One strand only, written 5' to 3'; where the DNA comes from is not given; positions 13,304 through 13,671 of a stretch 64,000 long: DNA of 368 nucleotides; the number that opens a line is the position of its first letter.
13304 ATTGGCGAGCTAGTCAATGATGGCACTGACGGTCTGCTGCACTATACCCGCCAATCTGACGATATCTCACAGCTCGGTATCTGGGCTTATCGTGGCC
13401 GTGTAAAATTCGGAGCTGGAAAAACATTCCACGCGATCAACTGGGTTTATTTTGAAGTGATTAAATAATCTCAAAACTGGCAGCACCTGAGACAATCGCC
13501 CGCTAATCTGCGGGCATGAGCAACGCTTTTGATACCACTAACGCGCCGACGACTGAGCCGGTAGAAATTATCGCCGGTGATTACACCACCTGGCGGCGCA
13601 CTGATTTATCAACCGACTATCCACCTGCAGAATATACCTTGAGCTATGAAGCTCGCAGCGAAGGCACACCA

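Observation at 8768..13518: Perfect 57-bp direct repeats bracket a 4.7-kb cassette between terminase and portal; each copy ends at a start codon with a hairpin and no SD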

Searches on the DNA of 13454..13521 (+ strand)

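Call 80: build_rna_model(alignment_id=A4, structure=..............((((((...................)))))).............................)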
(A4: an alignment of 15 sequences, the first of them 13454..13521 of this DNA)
Model R1 built from alignment A4 (15 sequences, 74 columns); structure: as given.
model positions 68; base pairs 6; branch points 0; effective number of sequences 15; information 0.648 bits per position. Calibrated on 0.2 Mb of random sequence (short: E-values are rough).
structure used (alignment columns):
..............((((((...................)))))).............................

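Call 81: search_with_rna_model(model_id=R1, sources=[window, L002, L008, L009, L010, L015, L017, L018, L060, L066, L067, L068, L091, L092, L093, L094, L095, L096, L097, L099, L100, L101, L102, L012, L013, L016, L014, L011, L098, L106, L113, L112, L019, L034, L043, L073, L076, L078, L086, L087, L089, L090, L139, L150, L155], max_evalue=1)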
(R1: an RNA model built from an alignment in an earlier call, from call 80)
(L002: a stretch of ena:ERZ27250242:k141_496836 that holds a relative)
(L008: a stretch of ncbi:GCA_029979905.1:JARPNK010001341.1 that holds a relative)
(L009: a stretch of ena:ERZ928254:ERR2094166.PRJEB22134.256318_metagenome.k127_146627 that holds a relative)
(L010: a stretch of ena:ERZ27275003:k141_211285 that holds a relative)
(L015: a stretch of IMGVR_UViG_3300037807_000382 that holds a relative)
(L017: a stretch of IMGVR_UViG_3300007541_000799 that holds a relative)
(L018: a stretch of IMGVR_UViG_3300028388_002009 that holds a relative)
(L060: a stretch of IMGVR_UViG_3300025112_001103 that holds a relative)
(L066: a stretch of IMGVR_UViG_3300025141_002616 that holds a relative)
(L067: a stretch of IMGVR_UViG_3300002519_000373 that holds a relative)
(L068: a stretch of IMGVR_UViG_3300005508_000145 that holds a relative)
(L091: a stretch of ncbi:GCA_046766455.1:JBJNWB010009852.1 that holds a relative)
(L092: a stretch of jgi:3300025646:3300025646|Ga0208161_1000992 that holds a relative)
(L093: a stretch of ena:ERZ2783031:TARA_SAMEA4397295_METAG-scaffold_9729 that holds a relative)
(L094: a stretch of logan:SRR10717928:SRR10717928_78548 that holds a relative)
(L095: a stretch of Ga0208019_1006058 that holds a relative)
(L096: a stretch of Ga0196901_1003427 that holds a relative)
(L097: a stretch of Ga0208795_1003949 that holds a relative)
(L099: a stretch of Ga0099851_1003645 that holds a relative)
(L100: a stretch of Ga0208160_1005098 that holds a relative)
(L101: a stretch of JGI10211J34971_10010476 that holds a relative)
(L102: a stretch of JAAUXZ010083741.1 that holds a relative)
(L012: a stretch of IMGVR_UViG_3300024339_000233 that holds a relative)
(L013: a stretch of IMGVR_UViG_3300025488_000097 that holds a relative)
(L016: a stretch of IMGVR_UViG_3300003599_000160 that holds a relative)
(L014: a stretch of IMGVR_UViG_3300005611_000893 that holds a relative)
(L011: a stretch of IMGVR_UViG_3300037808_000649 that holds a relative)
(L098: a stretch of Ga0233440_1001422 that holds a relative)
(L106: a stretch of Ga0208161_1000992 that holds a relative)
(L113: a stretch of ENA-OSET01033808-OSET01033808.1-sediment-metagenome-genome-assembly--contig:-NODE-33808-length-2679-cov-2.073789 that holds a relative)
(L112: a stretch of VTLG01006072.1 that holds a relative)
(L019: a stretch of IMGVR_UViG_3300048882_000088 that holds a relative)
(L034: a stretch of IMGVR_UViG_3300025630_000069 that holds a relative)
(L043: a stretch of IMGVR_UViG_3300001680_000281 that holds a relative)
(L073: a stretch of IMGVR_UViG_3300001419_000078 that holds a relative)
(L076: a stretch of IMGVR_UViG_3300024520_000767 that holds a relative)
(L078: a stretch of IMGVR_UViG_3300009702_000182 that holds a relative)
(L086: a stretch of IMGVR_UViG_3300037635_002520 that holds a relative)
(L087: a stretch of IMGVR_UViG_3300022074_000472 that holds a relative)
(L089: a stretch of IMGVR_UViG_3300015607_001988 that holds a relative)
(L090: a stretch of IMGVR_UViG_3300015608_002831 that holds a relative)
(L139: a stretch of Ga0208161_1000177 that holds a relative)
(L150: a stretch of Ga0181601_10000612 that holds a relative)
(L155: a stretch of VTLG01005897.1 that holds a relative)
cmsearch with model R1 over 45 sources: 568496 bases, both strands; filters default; matches with E-value up to 1: 40.
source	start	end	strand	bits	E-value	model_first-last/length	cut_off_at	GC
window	13455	13521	+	64.8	2.8e-15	1-68/68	no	0.48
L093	9939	10006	+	63.8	5.2e-15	1-68/68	no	0.49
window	8761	8827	+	60.3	6.1e-14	1-68/68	no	0.48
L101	1258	1325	+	58.4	2.1e-13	1-68/68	no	0.46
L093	3324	3391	+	55.6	1.5e-12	1-68/68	no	0.47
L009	9940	10006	+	55.5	1.6e-12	1-68/68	no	0.46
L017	1749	1816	+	55.4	1.7e-12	1-68/68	no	0.54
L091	2599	2666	+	55.4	1.7e-12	1-68/68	no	0.54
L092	2479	2546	+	55.4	1.7e-12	1-68/68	no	0.54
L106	2479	2546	+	55.4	1.7e-12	1-68/68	no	0.54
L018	1150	1218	+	54.3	3.7e-12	1-68/68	no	0.55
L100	530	597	+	52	1.8e-11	1-68/68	no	0.43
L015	4618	4685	+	51.3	2.9e-11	1-68/68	no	0.44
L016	2607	2674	+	51.3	2.9e-11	1-68/68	no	0.44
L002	5181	5248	+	49.8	8e-11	1-68/68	no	0.46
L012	2578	2645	+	49.8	8e-11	1-68/68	no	0.46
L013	412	479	+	49.8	8e-11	1-68/68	no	0.46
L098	4181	4248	+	49.8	8e-11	1-68/68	no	0.46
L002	9939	10006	+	49.4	1.1e-10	1-68/68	no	0.43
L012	7336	7403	+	49.4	1.1e-10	1-68/68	no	0.43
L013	5170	5237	+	49.4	1.1e-10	1-68/68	no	0.43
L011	146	213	+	49.4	1.1e-10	1-68/68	no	0.43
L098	8939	9006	+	49.4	1.1e-10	1-68/68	no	0.43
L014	1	61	+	49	1.4e-10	8-68/68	5'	0.46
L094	1920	1987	+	48.9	1.5e-10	1-68/68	no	0.49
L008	6659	6726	+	47.5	4e-10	1-68/68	no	0.47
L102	207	274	+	47.5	4e-10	1-68/68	no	0.47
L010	6994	7061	+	47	5.4e-10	1-68/68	no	0.43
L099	2080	2147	+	47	5.4e-10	1-68/68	no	0.43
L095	1520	1586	+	36.4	8e-07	1-68/68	no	0.55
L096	3338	3404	+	36.4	8e-07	1-68/68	no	0.55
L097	1742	1808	+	36.4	8e-07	1-68/68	no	0.55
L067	1954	2023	+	29.2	0.00011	1-68/68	no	0.4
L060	230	299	+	28.4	0.00019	1-68/68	no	0.4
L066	4670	4739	+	28.4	0.00019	1-68/68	no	0.4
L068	3143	3212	+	28.4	0.00019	1-68/68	no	0.4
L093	9351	9389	+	27.2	0.00044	14-52/68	no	0.54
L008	4626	4669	+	25.4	0.0015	14-57/68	no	0.41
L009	2959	3020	+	25.2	0.0018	1-68/68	no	0.48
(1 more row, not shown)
